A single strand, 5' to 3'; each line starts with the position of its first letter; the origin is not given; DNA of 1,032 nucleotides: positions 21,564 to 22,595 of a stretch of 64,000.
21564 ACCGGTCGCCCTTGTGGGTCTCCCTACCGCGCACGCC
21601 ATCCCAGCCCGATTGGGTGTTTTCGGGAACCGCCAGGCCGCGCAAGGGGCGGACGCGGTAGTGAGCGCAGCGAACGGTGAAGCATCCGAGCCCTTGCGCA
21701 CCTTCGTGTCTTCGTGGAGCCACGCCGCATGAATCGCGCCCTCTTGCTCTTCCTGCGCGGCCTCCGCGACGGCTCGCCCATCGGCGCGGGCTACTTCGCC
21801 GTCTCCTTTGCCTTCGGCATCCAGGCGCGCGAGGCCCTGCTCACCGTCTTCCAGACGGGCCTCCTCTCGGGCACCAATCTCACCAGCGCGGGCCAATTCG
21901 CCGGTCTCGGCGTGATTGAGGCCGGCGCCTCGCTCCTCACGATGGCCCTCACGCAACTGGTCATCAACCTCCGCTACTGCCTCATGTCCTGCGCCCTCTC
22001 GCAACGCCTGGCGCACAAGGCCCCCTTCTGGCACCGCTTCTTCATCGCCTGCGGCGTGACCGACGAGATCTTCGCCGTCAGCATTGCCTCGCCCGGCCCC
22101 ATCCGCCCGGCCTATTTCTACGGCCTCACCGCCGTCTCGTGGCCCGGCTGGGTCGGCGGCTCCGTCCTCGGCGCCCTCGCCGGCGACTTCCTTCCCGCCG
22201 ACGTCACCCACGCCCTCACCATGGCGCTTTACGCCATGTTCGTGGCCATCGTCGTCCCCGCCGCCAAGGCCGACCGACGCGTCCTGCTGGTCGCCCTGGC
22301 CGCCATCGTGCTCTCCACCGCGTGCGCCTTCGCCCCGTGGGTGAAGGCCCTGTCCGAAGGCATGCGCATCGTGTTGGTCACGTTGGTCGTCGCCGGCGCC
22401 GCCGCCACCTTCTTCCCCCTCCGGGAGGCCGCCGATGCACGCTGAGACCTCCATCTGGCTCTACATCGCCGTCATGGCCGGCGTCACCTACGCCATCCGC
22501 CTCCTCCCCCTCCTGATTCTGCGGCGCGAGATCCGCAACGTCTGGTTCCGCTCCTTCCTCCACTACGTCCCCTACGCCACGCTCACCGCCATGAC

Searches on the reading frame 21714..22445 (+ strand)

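Call 8: search_protein_families(library=pfam, proteins=[window:21714-22445:+])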
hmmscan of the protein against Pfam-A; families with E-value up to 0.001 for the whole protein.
window:21714-22445:+ (243 aa): 1 family
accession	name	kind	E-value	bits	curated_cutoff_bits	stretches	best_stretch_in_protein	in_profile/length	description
PF03591.19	AzlC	-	1.8e-38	132.5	32.1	1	22-160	1-137/137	AzlC protein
